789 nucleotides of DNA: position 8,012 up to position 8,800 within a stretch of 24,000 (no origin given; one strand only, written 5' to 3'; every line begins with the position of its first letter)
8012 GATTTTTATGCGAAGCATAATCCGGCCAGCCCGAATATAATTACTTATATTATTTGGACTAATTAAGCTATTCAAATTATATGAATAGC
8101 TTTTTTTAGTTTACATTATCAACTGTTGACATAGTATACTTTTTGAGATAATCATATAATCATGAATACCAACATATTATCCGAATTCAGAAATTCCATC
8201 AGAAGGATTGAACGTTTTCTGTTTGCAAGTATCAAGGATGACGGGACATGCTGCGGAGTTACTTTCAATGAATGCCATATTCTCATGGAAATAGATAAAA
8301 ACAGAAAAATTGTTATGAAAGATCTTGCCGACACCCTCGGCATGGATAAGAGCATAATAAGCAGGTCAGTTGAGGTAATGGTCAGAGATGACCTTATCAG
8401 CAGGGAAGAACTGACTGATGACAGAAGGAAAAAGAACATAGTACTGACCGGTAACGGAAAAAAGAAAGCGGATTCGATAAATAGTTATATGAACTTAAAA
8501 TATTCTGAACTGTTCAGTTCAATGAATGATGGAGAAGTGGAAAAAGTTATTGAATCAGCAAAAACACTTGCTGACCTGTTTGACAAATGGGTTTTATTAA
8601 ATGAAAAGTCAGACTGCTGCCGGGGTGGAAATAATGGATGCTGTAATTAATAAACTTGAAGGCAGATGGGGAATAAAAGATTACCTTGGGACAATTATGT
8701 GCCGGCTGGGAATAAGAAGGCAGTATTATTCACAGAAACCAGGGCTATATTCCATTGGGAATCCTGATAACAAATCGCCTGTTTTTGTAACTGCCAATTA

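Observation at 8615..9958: The same CC-x6-CC tail ends both the MarR regulator and HgcB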

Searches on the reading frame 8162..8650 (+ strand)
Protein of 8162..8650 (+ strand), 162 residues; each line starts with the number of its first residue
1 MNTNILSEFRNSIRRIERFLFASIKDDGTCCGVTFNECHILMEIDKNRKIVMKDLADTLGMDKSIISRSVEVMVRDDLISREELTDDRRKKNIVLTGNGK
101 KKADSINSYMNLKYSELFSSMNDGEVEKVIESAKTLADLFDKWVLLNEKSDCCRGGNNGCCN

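Call 3: search_protein_families(library=pfam, proteins=[window:8162-8650:+], max_evalue=0.01)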
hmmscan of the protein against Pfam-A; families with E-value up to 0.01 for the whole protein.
window:8162-8650:+ (162 aa): 6 families
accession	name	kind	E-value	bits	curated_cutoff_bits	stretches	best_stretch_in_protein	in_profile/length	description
PF12802.13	MarR_2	-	6.8e-12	45.8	27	1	32-89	2-60/61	MarR family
PF01047.28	MarR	-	3.3e-09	36.9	24.6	1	34-90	2-58/59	MarR family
PF13463.12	HTH_27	-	9.5e-05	23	22.2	1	35-98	3-67/68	Winged helix DNA-binding domain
PF22381.2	Staph_reg_Sar_Rot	-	0.00034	21.1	27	1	32-106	11-85/85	Transcriptional regulator SarA/Rot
PF25212.1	HVO_A0114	-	0.0031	17.7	27.6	1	37-94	24-78/84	HVO_A0114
PF13412.12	HTH_24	-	0.0039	17.2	21.9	1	39-79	7-47/48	Winged helix-turn-helix DNA-binding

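Call 9: find_homologous_proteins(query=window:8162-8647:+, max_evalue=0.001)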
Query window:8162-8647:+ (162 aa): 9 proteins with E <= 0.001 among 29 candidates.
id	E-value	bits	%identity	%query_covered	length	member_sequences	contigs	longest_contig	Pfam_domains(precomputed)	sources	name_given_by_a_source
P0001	4.0e-88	311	90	100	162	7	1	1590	PF01047.29,PF12802.14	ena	-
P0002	7.5e-52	193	57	100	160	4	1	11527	PF01047.29,PF22166.4,PF13463.13,PF12802.14,PF22381.3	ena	-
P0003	1.4e-50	189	56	100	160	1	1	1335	PF01047.29,PF12802.14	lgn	-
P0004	6.6e-49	184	56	99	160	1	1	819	PF01047.29,PF22166.4,PF13463.13,PF12802.14,PF22381.3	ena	-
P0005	2.6e-48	182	52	100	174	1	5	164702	PF01047.29,PF13463.13,PF12802.14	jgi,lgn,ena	-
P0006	1.4e-47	179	55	100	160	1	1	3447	PF01047.29,PF12802.14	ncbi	-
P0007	2.3e-45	172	50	100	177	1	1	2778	PF01047.29,PF12802.14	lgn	-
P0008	1.2e-43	167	57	91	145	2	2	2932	PF01047.29,PF12802.14,PF22381.3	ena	-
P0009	8.6e-41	157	57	85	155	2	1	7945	PF01047.29,PF12802.14,PF22381.3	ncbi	-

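Call 12: find_related_loci(query=A1, collection=genome_contigs, flank=6000)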
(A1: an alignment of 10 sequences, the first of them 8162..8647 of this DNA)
Query A1 (162 aa) in genome_contigs; peptide patterns used: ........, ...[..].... (x = any residue, [..] = any of these).
34 stretches matched a pattern; 6 encode a relative of the query (tblastn E <= 1e-3); 6 distinct loci.
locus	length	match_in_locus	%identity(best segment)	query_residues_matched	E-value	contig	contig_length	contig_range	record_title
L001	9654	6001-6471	91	1-157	6e-87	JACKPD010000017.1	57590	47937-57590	MAG: Spirochaetales bacterium isolate HK-STAS-SPIR-6 HK-STAS-SPIR-6_17, whole genome shotgun sequence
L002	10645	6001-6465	58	6-162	6e-55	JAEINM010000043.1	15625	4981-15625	MAG: Spirochaetaceae bacterium isolate MAG4 NODE_2173_length_15625_cov_3.120144, whole genome shotgun sequence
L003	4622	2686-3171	40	1-162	3e-36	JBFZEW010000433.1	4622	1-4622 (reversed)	MAG: Spirochaetota bacterium isolate PPR_0598 k121_7157298, whole genome shotgun sequence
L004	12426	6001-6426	37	1-141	5e-30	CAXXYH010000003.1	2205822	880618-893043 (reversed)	MAG: Spirochaetia bacterium isolate 3f6413ad-2fe3-400d-aa3f-8d8018634007 genome assembly, contig: contig_3, whole genome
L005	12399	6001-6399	37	9-141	2e-29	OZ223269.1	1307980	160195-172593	MAG: Spirochaetia bacterium isolate 50ab941f-e521-41e2-bb97-00a459704a5b genome assembly, chromosome: 6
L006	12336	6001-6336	33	29-137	5e-12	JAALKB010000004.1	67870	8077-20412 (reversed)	MAG: Gammaproteobacteria bacterium isolate MH1_Bin6 NODE_142_length_67870_cov_8.353904, whole genome shotgun sequence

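Call 15: search_protein_representatives(alignment_id=A1)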
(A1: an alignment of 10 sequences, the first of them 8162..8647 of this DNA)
Query: 10 sequences, 160 profile positions. Proteins with E-value up to 0.001 (for the whole library): 15228; up to 1e-10: 860; up to 1e-30: 24. The best 150 are listed.
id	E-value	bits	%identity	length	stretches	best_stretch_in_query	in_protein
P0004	2.8e-78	277.5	-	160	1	1-160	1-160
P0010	9.9e-46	171.7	-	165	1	1-159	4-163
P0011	2.9e-45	170.1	-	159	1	1-152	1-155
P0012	3.7e-45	169.8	-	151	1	1-151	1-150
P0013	6.0e-35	136.6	-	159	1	3-143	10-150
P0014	1.4e-33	132.1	-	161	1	1-151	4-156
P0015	1.5e-33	132.1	-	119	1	42-159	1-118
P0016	2.7e-33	131.2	-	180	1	1-153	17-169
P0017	1.4e-32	128.9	-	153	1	3-145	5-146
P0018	1.5e-32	128.9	-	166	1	1-151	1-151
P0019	1.6e-32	128.7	-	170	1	5-159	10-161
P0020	1.7e-32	128.7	-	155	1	4-151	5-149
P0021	1.9e-32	128.5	-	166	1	1-156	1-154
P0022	3.9e-32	127.5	-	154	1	1-152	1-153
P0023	4.4e-32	127.3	-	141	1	3-133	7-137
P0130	1.3e-23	99.7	-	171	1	3-146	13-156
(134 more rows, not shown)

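Call 17: search_protein_families(library=ncbifam, proteins=[window:8162-8650:+], max_evalue=0.001)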
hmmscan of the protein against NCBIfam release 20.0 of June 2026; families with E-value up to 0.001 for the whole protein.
window:8162-8650:+ (162 aa): 13 families
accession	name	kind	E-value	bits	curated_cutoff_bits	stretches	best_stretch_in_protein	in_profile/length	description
NF045593.1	bilirub_TF_BilQ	equivalog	1e-09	38.2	125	1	38-134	33-129/135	bilirubin utilization transcriptional regulator BilQ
NF053777.1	Saro0803TransReg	equivalog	5.7e-09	35.8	200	1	31-131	33-133/140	Saro_0803 family transcriptional regulator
NF053814.1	teico_TcaR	equivalog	5e-08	33.2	170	1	20-131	23-136/151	MarR family transcriptional regulator TcaR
NF002926.0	PRK03573.1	equivalog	4.9e-07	29.8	120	1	53-132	50-129/144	transcriptional regulator SlyA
TIGR02337.1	HpaR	equivalog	1.2e-06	28.3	121.2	1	33-129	26-122/130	homoprotocatechuate degradation operon regulator HpaR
NF053606.1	Sta1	subfamily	1.6e-06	28.2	80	1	30-88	15-73/100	Sta1 family transcriptional regulator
NF045919.1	HphnlacHdxRed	equivalog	5.6e-06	25.7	340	1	30-137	207-307/309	p-hydroxyphenylacetate 3-hydroxylase reductase component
TIGR01889.1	Staph_reg_Sar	paralog_domain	1.8e-05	25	62.6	1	31-110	21-104/109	staphylococcal accessory regulator family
NF050133.1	TransRegFabT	equivalog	3.2e-05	24.2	200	1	32-138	26-132/138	fatty acid biosynthesis transcriptional regulator FabT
NF040939.2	trans_reg_lrs14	equivalog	3.7e-05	23.7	90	1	30-88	16-75/103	Lrs14 family HTH-type transcriptional regulator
NF038251.1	AdcR_fam_Zn_TF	equivalog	0.00023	21.4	175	1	34-109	35-109/143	zinc-dependent MarR family transcriptional regulator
TIGR04472.1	reg_rSAM_mob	hypoth_equivalog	0.00029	20.9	240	1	38-131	34-130/141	radical SAM mobile pair system MarR family transcriptional regulator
NF053755.1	MsvR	equivalog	0.00046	19.9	220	1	40-105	18-82/236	transcriptional factor MsvR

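Call 20: find_related_loci(query=A2, collection=metagenome_contigs, flank=5000)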
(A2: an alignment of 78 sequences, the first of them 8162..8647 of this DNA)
Query A2 (162 aa) in metagenome_contigs; peptide patterns used: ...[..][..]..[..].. (x = any residue, [..] = any of these).
600 stretches matched a pattern (row limit reached: there are more); 550 encode a relative of the query (tblastn E <= 1e-3); the best 80 are kept; 80 distinct loci.
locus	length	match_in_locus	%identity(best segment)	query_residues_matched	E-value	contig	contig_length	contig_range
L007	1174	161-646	91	1-162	1e-102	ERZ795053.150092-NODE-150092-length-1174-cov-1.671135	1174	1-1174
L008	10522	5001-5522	52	1-162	1e-53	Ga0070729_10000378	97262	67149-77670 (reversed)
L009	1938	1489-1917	59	1-143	6e-54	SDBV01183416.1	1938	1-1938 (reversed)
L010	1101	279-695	58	6-144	2e-42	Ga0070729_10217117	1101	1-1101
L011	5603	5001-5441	41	9-154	2e-37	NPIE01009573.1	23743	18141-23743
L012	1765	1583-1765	95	1-61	5e-34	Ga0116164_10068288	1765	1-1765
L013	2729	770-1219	38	1-154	4e-31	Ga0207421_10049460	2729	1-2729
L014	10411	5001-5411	42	1-137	3e-29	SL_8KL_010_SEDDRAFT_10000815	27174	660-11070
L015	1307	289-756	34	1-153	3e-31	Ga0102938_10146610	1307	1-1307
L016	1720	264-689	40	9-154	3e-30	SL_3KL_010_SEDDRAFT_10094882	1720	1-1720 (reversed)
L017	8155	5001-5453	39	1-153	2e-29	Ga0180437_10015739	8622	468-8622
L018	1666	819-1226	38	1-136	8e-30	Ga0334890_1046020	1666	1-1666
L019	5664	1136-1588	39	1-153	2e-29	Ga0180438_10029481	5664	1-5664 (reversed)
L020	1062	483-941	34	1-153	4e-30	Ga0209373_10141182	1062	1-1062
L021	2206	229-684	39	6-158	1e-29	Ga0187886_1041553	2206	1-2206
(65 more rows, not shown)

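Call 40: search_solved_structures(query=A2, max_evalue=0.001, show_alignments=2)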
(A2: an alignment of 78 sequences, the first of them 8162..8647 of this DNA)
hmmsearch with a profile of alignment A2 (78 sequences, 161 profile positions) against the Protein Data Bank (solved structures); distinct sequences matched with E-value up to 0.001: 121 (the best 60 are shown).
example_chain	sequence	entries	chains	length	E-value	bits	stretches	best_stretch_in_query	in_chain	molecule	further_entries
3s2w_A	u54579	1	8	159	7.1e-17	64.6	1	33-139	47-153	Transcriptional regulator, MarR family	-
4xrf_A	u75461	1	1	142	8.2e-17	64.4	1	17-140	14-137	Transcriptional regulator, MarR family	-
1s3j_A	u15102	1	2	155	2e-16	63.2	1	7-149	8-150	YusO protein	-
3e6m_A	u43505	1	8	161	4.7e-16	62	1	42-134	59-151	MarR family Transcriptional regulator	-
2eth_A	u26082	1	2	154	1e-15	60.9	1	50-143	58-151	transcriptional regulator, putative, Mar family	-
3nrv_A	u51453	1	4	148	3.2e-14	56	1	33-141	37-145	Putative transcriptional regulator (MarR/EmrR family)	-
2nyx_A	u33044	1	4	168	4.7e-14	55.5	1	34-140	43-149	Probable transcriptional regulatory protein, Rv1404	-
3bpx_A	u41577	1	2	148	1.1e-13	54.3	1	35-144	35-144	Transcriptional regulator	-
3bpv_A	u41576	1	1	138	1.3e-13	54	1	35-141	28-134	Transcriptional regulator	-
2a61_A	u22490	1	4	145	1.7e-13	53.6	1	10-144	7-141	transcriptional regulator Tm0710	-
2rdp_A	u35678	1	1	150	1.7e-13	53.6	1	2-143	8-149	putative transcriptional regulator MarR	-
3oop_A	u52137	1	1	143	2.1e-13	53.3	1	34-138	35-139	Lin2960 protein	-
7kym_A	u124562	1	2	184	2.6e-13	53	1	49-144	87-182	MarR family transcriptional regulator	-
2fa5_A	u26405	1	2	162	3.3e-13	52.7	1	50-138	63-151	transcriptional regulator marR/emrR family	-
3cjn_A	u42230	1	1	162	3.6e-13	52.6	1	21-139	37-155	Transcriptional regulator, MarR family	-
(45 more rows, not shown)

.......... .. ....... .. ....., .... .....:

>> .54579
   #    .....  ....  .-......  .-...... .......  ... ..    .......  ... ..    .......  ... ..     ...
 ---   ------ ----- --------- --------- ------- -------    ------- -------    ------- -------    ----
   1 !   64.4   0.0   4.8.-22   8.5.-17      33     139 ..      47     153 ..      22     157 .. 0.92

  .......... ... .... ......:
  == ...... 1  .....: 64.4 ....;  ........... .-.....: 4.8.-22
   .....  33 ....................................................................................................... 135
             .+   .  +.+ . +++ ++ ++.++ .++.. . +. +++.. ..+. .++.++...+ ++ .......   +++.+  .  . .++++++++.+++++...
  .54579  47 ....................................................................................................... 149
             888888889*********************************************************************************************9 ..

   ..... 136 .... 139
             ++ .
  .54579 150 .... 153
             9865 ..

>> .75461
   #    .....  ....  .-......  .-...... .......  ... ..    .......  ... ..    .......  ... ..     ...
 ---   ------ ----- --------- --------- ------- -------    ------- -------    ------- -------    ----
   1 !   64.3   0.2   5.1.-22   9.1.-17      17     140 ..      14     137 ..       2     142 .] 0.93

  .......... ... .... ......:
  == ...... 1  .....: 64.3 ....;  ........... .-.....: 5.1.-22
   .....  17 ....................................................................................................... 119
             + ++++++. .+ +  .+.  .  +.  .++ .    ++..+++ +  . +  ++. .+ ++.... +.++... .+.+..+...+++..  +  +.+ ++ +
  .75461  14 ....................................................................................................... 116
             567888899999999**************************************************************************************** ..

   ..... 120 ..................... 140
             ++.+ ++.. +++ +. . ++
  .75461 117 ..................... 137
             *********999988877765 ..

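Call 44: predict_structure(alignment_id=A2)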
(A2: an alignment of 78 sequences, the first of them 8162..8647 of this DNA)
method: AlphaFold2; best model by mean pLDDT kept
length: 162 residues; sequences in the alignment: 78
mean_pLDDT: 91.5   pTM: 0.81
mean pLDDT of the five models: 91.5, 91.4, 91.1, 90.2, 89.9
residues with pLDDT >= 90: 132; 70-90: 14; 50-70: 16; < 50: 0
segments of 3 or more residues with pLDDT < 50: none
pLDDT, mean of each block of 10 residues (from residue 1): 95 96 78 93 97 95 96 98 91 97 96 96 98 97 90 58 52
secondary structure, 60 per line:
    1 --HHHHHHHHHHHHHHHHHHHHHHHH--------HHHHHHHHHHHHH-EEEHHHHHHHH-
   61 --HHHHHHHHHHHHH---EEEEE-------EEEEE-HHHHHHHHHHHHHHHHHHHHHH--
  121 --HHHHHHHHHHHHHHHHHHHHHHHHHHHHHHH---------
elements in order: H3-26 H35-47 E49-51 H52-59 H63-75 E79-83 E91-95 H97-118 H123-153

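Call 47: find_homologous_proteins(query=A2, max_evalue=1e-10)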
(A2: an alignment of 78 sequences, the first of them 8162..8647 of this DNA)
Query A2 (78 sequences) (162 aa, profile of the alignment): 568 proteins with E <= 1e-10 among 8000 candidates; the best 120 are listed.
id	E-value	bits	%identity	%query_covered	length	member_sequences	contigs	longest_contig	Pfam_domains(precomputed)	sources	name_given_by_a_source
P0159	1.8e-54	202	40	88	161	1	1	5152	PF01047.29,PF22166.4,PF13463.13,PF12802.14,PF22381.3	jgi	jgi:DNA-binding MarR family transcriptional regulator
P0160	2.1e-54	201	41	86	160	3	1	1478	PF01047.29,PF12840.14,PF13463.13,PF12802.14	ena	-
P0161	2.2e-54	201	35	88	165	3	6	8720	PF01047.29,PF13463.13,PF12802.14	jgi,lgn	jgi:DNA-binding MarR family transcriptional regulator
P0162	5.1e-54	200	32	94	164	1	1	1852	PF01047.29,PF12840.14,PF22166.4,PF13463.13,PF13601.13,PF12802.14,PF22381.3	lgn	-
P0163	5.9e-54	200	35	88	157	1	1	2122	PF01047.29,PF22166.4,PF13463.13,PF12802.14,PF22381.3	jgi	jgi:DNA-binding MarR family transcriptional regulator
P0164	6.1e-54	200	36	88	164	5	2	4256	PF01047.29,PF13463.13,PF12802.14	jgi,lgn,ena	jgi:DNA-binding MarR family transcriptional regulator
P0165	6.5e-54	200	34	99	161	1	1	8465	PF01047.29,PF22166.4,PF13463.13,PF12802.14,PF22381.3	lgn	-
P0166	3.2e-53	198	38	91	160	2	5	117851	PF01047.29,PF12840.14,PF22166.4,PF25212.3,PF13463.13,PF12802.14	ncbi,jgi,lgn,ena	ncbi:MAG: MarR family transcriptional regulator [Spirochaetia bacterium]|jgi:DNA-binding MarR family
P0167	8.5e-53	196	36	98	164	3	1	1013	PF01047.29,PF12840.14,PF13463.13,PF12802.14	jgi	jgi:DNA-binding MarR family transcriptional regulator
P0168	9.5e-53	196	34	81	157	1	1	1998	PF01047.29,PF13463.13,PF12802.14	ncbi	-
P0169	1.3e-52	196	34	92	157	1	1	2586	PF01047.29,PF22166.4,PF13463.13,PF12802.14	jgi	jgi:DNA-binding MarR family transcriptional regulator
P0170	1.6e-52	195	34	85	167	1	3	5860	PF01047.29,PF22166.4,PF13463.13,PF01978.26,PF09339.17,PF12802.14,PF22381.3,PF25213.2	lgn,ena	-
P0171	3.7e-52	194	32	92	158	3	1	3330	PF01047.29,PF13463.13,PF12802.14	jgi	jgi:DNA-binding MarR family transcriptional regulator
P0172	4.7e-52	194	37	98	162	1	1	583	PF01047.29,PF13463.13,PF09339.17,PF12802.14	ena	-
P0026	5.2e-52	194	34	91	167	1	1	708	PF01047.29,PF13463.13,PF12802.14,PF25213.2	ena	-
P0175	8.5e-52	193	34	91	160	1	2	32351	PF01047.29,PF12802.14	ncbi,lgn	-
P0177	2.6e-51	191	33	81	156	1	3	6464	PF01047.29,PF12840.14,PF13412.13,PF13463.13,PF01978.26,PF01022.27,PF09339.17,PF12802.14,PF22381.3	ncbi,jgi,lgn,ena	-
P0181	7.2e-51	190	38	90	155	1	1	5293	PF01047.29,PF12802.14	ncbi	-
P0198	1.6e-49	185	26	98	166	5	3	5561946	PF01047.29,PF13463.13,PF12802.14,PF25213.2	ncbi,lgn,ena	-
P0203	4.7e-49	184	39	95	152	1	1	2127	PF01047.29,PF13463.13,PF12802.14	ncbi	-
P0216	1.3e-48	183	31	83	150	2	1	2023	PF01047.29,PF22166.4,PF12802.14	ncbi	-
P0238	2.0e-47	179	31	94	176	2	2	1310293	PF01047.29,PF12802.14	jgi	jgi:DNA-binding MarR family transcriptional regulator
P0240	2.6e-47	178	32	85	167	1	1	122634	PF01047.29,PF12840.14,PF13463.13,PF12802.14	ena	-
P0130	3.7e-47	178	29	80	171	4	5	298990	PF01047.29,PF12802.14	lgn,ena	-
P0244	4.0e-47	178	31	93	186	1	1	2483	PF01047.29,PF12840.14,PF22166.4,PF13463.13,PF01022.27,PF09339.17,PF12802.14,PF21863.3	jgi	jgi:DNA-binding MarR family transcriptional regulator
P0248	8.2e-47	177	33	77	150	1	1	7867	PF01047.29,PF22166.4,PF13463.13,PF01978.26,PF09339.17,PF12802.14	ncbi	-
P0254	2.2e-46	175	33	83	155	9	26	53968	PF01047.29,PF22166.4,PF13463.13,PF09339.17,PF12802.14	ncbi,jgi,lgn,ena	jgi:DNA-binding MarR family transcriptional regulator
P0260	3.5e-46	175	31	68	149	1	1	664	PF01047.29,PF12840.14,PF22166.4,PF13463.13,PF01978.26,PF01022.27,PF09339.17,PF12802.14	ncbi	-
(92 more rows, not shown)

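Call 48: fold_search(model_id=the predicted structure, library=pdb)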
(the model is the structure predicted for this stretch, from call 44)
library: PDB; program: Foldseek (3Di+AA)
matches with E <= 10: 1760; with E <= 0.001: 304
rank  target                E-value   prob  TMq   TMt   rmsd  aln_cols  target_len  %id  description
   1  4zzl_B                3.3e-08  1.00  0.64  0.75   3.8       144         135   23  MexR R21W derepressor mutant causing multidrug resistance in P. aeruginosa by mexAB-oprM efflux pump expression (released 2016-07-27)
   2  1s3j_B                7.7e-08  1.00  0.61  0.68   4.0       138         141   17  X-ray crystal structure of YusO protein from Bacillus subtilis (released 2004-04-13)
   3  7dvr                  8.2e-08  1.00  0.50  0.54   5.5       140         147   24  Crystal structure of heme sensor protein PefR from Streptococcus agalactiae in complex with heme (released 2021-09-29)
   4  5jls                  1.1e-07  1.00  0.60  0.70   3.5       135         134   18  Crystal Structure of Adhesin competence repressor (AdcR) from Streptococcus pyogenes (C-terminally His tagged) (released 2017-05-03)
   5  7dvu                  1.1e-07  1.00  0.50  0.56   5.5       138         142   23  Crystal structure of heme sensor protein PefR in complex with heme and cyanide (released 2021-09-29)
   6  1s3j_A                1.8e-07  1.00  0.70  0.78   2.9       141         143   17  X-ray crystal structure of YusO protein from Bacillus subtilis (released 2004-04-13)
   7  7el3_B                2.1e-07  1.00  0.58  0.68   5.2       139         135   20  Crystal structure of HpaR-DNA complex from Acinetobacter baumannii (released 2022-01-19)
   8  4l9t_A                2.6e-07  1.00  0.54  0.61   5.7       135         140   20  Crystal structure of MepR F27L mutant from multidrug resistant S. aureus clinical isolate (released 2013-09-11)
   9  7dvt                  2.8e-07  1.00  0.50  0.55   5.2       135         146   24  Crystal structure of heme sensor protein PefR in complex with heme and carbon monoxide (released 2021-09-29)
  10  5fb2_A                3.4e-07  1.00  0.55  0.64   5.5       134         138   22  S. aureus MepR F27L Mutant bound to oligodeoxyribonucleotide (released 2016-12-14)
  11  4l9t_B                3.4e-07  1.00  0.50  0.58   6.6       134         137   22  Crystal structure of MepR F27L mutant from multidrug resistant S. aureus clinical isolate (released 2013-09-11)
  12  3vod_A                4.6e-07  1.00  0.61  0.71   4.6       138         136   17  Crystal Structure of mutant MarR C80S from E.coli (released 2013-03-06)
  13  1lnw_D                5.9e-07  1.00  0.64  0.74   3.7       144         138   23  CRYSTAL STRUCTURE OF THE MEXR REPRESSOR OF THE MEXAB-OPRM MULTIDRUG EFFLUX OPERON OF PSEUDOMONAS AERUGINOSA (released 2002-09-11)
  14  4xrf                  5.9e-07  1.00  0.58  0.64   4.2       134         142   20  Crystal structure of MepR like protein complexed with pseudoligands (released 2016-02-10)
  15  7el3_A                6.3e-07  1.00  0.61  0.70   4.7       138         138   20  Crystal structure of HpaR-DNA complex from Acinetobacter baumannii (released 2022-01-19)
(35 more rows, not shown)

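Call 49: find_encoding_contigs(protein=P0198, flank=4000, max_places=3)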
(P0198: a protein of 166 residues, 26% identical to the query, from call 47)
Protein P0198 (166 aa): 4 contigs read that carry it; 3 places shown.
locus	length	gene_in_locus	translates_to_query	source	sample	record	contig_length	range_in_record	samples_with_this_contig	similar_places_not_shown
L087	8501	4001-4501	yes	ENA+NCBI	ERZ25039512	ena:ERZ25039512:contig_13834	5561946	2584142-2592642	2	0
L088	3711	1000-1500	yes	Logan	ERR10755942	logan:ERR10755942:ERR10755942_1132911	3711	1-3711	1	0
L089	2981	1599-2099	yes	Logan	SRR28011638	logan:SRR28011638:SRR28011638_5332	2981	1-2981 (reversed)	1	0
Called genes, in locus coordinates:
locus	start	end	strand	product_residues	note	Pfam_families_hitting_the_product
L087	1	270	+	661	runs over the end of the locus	PF00009:GTP_EFTU, PF03144:GTP_EFTU_D2, PF25461:Beta-barrel_SelB, PF09106:WHD_2nd_SelB, PF09107:WHD_3rd_SelB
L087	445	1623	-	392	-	PF13506:Glyco_transf_21, PF13641:Glyco_tranf_2_3, PF00535:Glycos_transf_2 (weak), PF13632:Glyco_trans_2_3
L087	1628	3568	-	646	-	PF02824:TGS, PF07973:tRNA_SAD, PF00587:tRNA-synt_2b, PF03129:HGTP_anticodon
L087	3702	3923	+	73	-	-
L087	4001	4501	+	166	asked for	PF01047:MarR, PF12802:MarR_2, PF25213:HVO_A0261_N (faint), PF13463:HTH_27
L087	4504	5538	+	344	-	PF03599:CdhD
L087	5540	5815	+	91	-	PF13183:Fer4_8 (faint), PF12797:Fer4_2 (faint), PF13237:Fer4_10, PF00037:Fer4, PF12837:Fer4_6, PF12838:Fer4_7 (weak), PF13187:Fer4_9, PF13484:Fer4_16 (faint)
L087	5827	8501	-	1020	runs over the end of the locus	PF00150:Cellulase (weak), PF02449:Glyco_hydro_42 (faint)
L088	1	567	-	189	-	?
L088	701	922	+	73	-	-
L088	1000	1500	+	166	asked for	PF01047:MarR, PF12802:MarR_2, PF25213:HVO_A0261_N (faint), PF13463:HTH_27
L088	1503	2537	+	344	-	PF03599:CdhD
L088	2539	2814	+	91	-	PF13183:Fer4_8 (faint), PF12797:Fer4_2 (faint), PF13237:Fer4_10, PF00037:Fer4, PF12837:Fer4_6, PF12838:Fer4_7 (weak), PF13187:Fer4_9, PF13484:Fer4_16 (faint)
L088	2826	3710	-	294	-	?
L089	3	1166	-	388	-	?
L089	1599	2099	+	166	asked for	PF01047:MarR, PF12802:MarR_2, PF25213:HVO_A0261_N (faint), PF13463:HTH_27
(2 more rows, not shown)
